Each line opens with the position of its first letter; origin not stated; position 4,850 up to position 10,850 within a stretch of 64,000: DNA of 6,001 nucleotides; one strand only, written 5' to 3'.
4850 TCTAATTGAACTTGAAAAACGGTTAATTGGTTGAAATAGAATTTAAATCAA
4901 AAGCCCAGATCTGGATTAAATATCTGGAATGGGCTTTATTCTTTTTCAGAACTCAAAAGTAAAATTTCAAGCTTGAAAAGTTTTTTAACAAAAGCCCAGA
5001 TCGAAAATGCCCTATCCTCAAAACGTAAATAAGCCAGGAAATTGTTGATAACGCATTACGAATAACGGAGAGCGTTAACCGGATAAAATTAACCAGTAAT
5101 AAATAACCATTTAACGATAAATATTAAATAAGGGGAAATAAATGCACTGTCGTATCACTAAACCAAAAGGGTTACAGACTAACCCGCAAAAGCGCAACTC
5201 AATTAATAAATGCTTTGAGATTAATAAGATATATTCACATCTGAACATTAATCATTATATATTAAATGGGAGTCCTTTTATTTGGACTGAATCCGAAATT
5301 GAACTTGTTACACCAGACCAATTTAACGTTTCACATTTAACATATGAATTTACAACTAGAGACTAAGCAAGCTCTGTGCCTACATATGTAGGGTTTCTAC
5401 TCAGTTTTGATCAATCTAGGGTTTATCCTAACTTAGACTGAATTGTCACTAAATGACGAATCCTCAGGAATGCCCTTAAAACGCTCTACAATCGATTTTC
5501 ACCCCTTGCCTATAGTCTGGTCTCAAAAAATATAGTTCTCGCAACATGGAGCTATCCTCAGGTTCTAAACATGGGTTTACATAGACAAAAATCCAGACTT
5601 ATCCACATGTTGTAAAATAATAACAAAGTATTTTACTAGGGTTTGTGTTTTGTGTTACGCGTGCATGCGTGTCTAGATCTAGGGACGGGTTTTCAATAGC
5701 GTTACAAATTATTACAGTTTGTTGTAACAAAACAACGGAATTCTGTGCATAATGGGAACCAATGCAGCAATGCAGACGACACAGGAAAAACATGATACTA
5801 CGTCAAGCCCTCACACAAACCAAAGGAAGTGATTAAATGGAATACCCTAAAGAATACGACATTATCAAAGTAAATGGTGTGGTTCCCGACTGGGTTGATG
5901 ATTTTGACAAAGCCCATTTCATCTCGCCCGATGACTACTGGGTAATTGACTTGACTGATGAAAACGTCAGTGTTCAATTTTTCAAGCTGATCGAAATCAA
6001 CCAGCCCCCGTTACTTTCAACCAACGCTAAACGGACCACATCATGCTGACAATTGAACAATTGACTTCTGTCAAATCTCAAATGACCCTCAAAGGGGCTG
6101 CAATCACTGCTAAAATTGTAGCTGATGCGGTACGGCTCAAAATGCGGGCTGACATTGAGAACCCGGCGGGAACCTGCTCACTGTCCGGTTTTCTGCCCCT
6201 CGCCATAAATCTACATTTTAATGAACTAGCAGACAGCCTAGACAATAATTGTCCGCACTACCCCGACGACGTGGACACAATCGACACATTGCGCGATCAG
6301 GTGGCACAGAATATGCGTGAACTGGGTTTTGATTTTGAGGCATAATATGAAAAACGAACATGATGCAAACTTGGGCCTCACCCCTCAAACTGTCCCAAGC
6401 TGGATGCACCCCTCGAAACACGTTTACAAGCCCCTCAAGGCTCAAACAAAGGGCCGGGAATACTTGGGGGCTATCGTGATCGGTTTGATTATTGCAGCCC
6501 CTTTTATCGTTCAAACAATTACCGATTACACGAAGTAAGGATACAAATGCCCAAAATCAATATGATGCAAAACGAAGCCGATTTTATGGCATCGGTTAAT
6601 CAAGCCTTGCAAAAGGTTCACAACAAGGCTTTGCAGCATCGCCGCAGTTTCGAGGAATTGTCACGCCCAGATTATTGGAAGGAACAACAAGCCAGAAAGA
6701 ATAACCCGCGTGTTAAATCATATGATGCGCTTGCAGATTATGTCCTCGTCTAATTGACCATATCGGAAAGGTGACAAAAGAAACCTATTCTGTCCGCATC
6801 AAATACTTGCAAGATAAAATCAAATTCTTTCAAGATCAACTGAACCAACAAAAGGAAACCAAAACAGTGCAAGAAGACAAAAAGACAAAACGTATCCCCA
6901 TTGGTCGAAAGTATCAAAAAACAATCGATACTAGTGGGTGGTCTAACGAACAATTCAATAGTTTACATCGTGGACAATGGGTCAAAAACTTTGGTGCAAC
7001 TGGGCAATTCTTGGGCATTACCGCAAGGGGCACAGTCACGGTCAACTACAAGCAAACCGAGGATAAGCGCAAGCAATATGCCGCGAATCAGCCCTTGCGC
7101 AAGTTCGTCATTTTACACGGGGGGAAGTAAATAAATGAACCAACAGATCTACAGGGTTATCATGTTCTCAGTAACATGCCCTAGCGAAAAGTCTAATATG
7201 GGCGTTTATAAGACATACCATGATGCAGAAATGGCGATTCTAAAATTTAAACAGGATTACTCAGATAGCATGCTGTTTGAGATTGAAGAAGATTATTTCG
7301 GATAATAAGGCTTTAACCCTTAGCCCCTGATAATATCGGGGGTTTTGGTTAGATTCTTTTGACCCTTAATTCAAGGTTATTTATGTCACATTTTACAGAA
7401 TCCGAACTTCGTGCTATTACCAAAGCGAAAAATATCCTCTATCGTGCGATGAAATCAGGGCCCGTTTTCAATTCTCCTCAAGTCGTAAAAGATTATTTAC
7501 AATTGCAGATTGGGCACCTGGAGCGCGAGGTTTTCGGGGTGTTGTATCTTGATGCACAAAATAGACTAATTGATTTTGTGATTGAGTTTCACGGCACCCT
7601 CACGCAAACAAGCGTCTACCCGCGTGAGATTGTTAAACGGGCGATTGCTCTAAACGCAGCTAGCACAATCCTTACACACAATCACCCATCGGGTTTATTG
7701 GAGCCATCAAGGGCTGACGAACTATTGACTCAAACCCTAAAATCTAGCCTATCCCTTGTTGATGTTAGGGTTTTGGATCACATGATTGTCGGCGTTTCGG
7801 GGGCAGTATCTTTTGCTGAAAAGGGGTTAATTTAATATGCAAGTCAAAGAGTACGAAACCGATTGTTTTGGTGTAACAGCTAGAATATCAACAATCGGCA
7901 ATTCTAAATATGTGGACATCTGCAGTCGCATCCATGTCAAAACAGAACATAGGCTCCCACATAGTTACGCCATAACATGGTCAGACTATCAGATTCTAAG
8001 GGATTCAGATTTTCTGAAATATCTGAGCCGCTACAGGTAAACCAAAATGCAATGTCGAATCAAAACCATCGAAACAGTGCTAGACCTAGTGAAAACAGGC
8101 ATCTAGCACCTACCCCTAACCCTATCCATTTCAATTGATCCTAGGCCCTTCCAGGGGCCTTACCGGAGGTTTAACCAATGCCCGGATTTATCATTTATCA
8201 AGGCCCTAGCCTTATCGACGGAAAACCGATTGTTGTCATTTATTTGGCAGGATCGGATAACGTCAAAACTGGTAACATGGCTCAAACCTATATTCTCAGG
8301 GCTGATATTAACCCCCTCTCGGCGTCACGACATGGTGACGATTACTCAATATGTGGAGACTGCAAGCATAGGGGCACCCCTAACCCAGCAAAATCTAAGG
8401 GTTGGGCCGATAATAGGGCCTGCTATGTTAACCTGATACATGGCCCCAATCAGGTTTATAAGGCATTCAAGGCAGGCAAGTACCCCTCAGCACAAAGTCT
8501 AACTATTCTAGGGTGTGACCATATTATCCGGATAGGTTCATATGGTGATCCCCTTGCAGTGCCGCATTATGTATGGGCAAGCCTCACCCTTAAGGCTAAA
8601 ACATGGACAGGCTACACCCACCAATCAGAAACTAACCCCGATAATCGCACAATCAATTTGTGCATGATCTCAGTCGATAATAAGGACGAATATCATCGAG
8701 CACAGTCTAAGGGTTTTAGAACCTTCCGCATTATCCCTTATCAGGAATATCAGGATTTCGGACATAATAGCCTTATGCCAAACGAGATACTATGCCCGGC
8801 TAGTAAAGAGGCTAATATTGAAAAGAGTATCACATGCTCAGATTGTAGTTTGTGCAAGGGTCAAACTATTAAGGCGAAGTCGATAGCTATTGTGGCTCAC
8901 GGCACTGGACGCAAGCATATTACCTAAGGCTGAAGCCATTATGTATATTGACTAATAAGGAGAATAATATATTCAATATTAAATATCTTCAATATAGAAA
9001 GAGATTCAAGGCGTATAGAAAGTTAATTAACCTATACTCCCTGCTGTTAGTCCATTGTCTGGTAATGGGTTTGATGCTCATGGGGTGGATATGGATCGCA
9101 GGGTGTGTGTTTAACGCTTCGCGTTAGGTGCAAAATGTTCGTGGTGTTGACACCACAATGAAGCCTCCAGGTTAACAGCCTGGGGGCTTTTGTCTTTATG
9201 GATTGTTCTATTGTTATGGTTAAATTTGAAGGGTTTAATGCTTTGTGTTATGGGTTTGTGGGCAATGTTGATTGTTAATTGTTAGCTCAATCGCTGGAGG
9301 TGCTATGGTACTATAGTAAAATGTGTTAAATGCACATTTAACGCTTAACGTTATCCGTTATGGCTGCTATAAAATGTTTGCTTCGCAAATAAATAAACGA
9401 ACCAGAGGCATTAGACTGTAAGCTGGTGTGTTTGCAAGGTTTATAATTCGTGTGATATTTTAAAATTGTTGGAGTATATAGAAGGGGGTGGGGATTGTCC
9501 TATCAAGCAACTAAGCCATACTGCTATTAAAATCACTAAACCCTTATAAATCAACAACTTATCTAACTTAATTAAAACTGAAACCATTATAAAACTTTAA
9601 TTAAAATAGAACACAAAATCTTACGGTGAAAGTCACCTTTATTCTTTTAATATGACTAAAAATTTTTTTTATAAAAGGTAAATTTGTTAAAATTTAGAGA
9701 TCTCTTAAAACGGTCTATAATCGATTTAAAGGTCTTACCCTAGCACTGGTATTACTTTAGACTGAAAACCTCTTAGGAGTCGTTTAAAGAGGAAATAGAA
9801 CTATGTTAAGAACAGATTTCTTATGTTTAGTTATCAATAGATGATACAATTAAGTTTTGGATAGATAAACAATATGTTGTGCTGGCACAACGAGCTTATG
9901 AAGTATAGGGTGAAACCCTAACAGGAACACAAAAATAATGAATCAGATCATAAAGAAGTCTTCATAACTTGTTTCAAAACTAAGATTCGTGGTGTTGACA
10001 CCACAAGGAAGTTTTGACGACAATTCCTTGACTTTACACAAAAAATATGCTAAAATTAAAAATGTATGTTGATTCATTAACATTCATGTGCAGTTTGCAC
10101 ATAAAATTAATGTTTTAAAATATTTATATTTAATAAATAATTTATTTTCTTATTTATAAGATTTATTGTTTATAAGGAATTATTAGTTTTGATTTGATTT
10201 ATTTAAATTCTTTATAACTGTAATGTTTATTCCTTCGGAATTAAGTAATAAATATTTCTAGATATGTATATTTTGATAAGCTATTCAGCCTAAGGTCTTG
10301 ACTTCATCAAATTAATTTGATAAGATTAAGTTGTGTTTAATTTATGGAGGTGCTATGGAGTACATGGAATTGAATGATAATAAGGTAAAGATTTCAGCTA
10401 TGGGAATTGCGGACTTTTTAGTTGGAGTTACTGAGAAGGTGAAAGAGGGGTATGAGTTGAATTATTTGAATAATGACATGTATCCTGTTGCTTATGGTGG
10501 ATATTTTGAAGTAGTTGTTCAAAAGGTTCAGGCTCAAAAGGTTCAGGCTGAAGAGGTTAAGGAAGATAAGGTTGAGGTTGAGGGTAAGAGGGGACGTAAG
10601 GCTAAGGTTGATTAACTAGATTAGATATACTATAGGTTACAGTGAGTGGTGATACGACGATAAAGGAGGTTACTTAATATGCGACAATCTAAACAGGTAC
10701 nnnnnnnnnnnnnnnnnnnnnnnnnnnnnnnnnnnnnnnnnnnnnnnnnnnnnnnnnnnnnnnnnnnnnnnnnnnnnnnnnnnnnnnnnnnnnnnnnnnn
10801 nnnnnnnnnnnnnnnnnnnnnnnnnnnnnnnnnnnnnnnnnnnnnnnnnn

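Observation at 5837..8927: Higher-GC accessory island with RadC-like JAB protein and Cys-rich ORFs, bracketed by two large repeat-rich non-coding regions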

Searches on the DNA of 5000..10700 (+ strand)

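Call 6: search_dna_similar(query=window:5000-10700:+, collection=phages, mode=near, max_rows=30)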
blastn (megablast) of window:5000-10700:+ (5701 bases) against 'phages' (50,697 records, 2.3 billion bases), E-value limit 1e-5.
No match.

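Call 9: search_dna_similar(query=window:5300-10400:+, collection=phages, mode=distant, max_rows=30)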
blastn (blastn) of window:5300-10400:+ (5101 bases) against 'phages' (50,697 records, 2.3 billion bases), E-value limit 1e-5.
No match.

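Call 36: search_rna_families(source=window, start=8920, end=10340, threshold=evalue, max_evalue=1)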
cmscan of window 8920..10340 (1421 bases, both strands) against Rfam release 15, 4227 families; matches with E-value up to 1: 0.
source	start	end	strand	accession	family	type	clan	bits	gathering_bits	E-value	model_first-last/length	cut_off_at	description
